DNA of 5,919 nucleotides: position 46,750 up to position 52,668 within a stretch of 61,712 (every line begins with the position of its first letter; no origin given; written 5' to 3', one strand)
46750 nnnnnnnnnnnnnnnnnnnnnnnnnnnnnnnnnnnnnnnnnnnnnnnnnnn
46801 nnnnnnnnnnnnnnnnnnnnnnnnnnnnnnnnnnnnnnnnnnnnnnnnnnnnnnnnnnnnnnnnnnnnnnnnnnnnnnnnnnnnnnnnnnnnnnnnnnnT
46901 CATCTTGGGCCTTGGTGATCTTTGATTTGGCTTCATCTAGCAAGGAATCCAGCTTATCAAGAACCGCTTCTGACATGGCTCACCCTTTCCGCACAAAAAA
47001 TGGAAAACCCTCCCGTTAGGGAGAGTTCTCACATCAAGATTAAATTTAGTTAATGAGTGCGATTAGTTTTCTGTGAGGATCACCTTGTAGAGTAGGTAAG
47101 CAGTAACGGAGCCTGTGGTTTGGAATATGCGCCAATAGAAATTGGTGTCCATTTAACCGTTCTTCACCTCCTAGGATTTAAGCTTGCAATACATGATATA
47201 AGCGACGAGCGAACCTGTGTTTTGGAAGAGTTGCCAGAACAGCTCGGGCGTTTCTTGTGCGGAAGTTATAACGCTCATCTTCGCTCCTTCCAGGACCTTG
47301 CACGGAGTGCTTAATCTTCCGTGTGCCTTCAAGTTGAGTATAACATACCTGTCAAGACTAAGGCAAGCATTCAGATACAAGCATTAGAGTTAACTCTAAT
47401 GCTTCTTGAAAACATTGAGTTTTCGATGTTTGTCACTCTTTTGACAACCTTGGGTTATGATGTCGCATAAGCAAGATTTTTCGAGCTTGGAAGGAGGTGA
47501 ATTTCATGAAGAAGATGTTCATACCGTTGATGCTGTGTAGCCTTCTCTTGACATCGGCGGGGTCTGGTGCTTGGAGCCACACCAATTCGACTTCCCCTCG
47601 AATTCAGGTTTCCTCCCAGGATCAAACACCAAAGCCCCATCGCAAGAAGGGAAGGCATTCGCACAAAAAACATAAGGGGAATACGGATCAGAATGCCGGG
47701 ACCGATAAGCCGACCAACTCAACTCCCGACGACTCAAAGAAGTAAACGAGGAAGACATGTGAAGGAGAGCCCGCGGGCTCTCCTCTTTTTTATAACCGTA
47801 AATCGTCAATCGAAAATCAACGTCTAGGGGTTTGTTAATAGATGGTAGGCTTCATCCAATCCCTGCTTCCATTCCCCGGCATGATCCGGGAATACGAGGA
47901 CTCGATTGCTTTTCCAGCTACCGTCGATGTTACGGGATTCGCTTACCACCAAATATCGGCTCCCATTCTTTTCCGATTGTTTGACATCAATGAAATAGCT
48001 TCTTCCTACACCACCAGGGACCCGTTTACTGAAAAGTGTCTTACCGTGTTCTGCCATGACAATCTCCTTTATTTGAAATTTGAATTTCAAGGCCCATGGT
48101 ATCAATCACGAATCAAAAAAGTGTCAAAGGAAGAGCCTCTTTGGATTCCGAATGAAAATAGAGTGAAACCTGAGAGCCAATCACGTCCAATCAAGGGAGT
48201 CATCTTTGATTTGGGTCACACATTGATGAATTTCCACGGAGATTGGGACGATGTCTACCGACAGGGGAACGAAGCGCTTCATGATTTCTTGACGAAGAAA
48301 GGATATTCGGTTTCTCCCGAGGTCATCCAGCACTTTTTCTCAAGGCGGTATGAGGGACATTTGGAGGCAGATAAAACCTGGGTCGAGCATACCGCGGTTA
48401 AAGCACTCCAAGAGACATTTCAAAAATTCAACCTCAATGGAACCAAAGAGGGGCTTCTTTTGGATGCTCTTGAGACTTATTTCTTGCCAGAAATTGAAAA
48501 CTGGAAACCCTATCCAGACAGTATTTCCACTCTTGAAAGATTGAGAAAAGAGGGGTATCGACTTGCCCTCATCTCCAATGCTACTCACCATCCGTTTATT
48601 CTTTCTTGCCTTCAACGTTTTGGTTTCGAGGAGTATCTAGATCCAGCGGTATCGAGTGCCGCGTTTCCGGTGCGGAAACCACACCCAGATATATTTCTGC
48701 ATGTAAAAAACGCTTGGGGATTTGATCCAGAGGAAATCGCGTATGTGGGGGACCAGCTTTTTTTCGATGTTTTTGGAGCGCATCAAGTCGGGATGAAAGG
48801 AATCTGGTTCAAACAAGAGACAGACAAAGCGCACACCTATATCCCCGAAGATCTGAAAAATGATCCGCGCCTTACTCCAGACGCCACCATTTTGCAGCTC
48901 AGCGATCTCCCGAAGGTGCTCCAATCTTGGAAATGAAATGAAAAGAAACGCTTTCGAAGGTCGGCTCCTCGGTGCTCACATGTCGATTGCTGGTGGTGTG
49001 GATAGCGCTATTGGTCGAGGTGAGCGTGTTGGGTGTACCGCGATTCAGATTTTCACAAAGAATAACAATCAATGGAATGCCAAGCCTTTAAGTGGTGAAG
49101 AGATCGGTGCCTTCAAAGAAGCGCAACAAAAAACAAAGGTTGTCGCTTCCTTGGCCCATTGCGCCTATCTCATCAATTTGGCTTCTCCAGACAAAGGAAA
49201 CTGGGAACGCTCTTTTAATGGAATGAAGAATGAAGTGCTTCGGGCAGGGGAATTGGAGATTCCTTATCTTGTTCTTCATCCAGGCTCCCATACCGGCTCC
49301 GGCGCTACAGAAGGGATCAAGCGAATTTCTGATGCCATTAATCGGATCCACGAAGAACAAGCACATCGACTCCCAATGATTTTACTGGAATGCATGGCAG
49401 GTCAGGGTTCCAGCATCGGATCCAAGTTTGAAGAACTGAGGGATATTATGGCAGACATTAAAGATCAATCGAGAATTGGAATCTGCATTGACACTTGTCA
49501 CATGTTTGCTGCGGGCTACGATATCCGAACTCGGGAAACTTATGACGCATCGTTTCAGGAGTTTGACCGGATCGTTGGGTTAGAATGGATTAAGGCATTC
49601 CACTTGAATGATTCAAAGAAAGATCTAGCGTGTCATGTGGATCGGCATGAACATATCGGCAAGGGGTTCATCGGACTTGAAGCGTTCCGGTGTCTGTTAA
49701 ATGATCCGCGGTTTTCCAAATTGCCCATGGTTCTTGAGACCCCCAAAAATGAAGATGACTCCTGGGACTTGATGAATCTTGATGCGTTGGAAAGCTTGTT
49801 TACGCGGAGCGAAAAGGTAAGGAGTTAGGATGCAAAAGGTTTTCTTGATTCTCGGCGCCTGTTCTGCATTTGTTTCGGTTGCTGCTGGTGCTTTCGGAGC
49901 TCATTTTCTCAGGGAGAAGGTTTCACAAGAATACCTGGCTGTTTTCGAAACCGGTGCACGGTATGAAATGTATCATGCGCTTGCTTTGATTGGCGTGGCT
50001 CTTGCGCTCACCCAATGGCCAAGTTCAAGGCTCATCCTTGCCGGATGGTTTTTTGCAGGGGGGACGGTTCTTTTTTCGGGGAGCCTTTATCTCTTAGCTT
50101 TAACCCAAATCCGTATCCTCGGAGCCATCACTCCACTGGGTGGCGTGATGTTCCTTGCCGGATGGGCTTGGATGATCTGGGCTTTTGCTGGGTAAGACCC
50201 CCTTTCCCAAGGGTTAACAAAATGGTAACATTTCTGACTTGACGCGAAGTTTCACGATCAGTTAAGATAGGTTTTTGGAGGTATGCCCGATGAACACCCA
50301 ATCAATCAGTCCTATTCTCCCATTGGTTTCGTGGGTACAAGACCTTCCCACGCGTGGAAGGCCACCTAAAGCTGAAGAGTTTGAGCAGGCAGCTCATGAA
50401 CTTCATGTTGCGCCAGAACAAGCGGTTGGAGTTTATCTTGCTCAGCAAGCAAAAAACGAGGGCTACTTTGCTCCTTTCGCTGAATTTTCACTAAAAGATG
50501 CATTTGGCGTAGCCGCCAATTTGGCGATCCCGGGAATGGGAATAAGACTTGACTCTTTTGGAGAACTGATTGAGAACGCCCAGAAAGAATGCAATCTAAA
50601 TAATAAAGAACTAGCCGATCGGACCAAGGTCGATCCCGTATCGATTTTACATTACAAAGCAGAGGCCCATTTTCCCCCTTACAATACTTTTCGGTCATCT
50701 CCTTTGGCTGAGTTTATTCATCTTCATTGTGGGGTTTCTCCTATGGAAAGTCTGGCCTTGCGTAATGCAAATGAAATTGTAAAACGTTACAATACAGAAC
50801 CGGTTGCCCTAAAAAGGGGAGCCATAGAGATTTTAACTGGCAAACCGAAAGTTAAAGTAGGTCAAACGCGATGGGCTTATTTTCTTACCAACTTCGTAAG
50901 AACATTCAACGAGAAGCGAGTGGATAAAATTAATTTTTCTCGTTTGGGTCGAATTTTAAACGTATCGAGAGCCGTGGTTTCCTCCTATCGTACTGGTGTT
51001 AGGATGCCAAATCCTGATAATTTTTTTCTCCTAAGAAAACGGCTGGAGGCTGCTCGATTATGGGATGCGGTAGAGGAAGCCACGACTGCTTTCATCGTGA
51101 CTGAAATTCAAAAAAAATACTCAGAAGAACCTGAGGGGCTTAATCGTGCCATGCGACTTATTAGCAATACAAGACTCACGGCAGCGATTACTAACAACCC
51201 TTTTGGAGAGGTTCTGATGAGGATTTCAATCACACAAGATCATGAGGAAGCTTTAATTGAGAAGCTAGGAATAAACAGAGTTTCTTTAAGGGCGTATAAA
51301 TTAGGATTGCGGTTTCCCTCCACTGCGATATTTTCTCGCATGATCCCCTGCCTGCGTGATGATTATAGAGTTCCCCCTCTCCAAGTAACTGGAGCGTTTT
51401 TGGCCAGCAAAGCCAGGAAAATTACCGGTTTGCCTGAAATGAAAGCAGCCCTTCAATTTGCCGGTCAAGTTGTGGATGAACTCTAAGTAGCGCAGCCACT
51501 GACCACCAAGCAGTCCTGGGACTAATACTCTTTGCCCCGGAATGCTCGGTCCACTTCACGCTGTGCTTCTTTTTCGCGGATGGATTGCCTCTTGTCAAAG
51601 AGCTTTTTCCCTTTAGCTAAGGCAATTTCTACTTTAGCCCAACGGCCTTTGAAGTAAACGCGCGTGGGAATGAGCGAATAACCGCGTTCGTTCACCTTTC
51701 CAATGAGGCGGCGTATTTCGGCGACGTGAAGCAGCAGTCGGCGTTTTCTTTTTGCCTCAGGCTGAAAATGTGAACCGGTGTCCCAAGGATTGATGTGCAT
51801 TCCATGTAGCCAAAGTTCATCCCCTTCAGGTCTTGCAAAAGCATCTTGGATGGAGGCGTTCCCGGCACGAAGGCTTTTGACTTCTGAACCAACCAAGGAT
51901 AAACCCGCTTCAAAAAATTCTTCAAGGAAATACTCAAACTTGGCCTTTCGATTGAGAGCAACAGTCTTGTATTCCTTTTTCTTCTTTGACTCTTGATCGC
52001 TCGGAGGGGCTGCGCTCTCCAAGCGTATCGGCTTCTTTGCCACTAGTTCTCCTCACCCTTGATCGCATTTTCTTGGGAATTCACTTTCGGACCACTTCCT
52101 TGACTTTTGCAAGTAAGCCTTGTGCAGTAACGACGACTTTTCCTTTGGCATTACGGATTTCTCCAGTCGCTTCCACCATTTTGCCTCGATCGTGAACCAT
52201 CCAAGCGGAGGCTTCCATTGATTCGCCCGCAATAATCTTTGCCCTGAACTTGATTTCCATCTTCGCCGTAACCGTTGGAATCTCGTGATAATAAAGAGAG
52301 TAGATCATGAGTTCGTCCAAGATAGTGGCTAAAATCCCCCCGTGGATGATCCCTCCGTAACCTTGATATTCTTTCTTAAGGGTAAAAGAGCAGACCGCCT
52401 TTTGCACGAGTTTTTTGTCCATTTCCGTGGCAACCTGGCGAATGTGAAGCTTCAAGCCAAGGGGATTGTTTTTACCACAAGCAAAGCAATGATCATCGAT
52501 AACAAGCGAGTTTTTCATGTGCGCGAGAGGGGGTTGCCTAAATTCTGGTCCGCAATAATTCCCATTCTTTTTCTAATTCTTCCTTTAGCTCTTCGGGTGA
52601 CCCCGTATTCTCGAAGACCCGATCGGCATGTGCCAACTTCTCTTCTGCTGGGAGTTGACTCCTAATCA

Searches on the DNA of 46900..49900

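Call 69: search_rna_families(source=window, start=46900, end=49900, threshold=evalue, max_evalue=0.1)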
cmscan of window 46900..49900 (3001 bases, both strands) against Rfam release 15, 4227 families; matches with E-value up to 0.1: 0.
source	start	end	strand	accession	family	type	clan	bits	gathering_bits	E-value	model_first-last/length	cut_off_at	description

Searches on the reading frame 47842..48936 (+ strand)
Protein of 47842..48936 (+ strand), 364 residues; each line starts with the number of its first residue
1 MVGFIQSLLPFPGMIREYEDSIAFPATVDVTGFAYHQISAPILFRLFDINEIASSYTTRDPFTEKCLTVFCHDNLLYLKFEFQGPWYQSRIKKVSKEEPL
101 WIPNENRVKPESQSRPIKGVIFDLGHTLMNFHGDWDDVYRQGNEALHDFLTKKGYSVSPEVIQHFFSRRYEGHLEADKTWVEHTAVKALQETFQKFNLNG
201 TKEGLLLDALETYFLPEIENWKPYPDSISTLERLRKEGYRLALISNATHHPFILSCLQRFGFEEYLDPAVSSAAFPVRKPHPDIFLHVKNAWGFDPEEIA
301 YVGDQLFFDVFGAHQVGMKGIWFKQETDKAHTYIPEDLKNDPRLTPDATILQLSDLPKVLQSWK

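Call 61: search_protein_families(library=pfam, proteins=[window:47842-48936:+], max_evalue=0.00001)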
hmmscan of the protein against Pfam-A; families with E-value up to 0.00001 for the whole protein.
window:47842-48936:+ (364 aa): 4 families
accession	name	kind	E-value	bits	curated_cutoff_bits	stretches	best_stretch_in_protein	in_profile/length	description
PF00702.32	Hydrolase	-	2.2e-22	80.8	26.4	1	117-317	1-191/191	haloacid dehalogenase-like hydrolase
PF13419.12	HAD_2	-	1.1e-20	75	23.8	1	121-322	2-177/178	Haloacid dehalogenase-like hydrolase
PF13242.12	Hydrolase_like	-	1.4e-07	31.7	22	1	278-331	3-56/75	HAD-hyrolase-like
PF09419.16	PGP_phosphatase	-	8.9e-06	25.8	20.4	0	203-325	42-165/168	Mitochondrial PGP phosphatase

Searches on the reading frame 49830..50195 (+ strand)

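Call 61: search_protein_families(library=pfam, proteins=[window:49830-50195:+], max_evalue=0.00001)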
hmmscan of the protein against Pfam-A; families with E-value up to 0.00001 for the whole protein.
window:49830-50195:+ (121 aa): 1 family
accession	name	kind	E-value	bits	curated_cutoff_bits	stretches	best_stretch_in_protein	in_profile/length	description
PF04241.20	DUF423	-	1.7e-30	105.5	25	1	19-105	1-86/86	Protein of unknown function (DUF423)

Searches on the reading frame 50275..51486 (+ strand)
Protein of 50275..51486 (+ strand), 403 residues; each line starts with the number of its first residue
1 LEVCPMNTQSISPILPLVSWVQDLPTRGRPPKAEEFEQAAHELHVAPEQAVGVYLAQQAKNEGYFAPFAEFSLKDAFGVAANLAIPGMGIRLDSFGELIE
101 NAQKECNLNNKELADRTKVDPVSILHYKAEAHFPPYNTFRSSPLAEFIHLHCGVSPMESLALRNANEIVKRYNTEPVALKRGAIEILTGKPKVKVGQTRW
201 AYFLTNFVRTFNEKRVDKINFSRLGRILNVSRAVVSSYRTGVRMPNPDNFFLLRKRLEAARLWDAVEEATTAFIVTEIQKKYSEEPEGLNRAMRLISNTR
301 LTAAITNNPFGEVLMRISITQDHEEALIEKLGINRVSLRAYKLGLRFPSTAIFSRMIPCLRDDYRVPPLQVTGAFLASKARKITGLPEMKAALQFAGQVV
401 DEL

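Call 61: search_protein_families(library=pfam, proteins=[window:50275-51486:+], max_evalue=0.00001)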
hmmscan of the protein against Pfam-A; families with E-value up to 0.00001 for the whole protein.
window:50275-51486:+ (403 aa): 1 family
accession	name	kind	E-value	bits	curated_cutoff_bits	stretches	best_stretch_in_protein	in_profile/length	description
PF12844.13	HTH_19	-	4.9e-07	30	30.2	0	96-140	1-45/64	Helix-turn-helix domain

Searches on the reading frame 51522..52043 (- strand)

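Call 61: search_protein_families(library=pfam, proteins=[window:51522-52043:-], max_evalue=0.00001)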
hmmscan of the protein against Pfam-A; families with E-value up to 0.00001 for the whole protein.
window:51522-52043:- (173 aa): 1 family
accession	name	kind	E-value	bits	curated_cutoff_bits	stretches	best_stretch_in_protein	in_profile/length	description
PF01668.23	SmpB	-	4.4e-56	189.2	27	1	29-169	2-142/143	SmpB protein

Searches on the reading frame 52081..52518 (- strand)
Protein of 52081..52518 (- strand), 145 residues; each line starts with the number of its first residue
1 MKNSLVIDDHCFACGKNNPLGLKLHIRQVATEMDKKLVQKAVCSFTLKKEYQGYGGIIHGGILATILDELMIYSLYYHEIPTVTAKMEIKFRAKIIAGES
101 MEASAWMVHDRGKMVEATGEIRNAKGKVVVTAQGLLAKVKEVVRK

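Call 61: search_protein_families(library=pfam, proteins=[window:52081-52518:-], max_evalue=0.00001)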
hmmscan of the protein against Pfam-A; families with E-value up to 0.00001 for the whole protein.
window:52081-52518:- (145 aa): 1 family
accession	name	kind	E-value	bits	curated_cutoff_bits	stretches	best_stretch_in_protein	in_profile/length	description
PF03061.28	4HBT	-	4.4e-09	37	20.6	1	55-129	1-78/79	Thioesterase superfamily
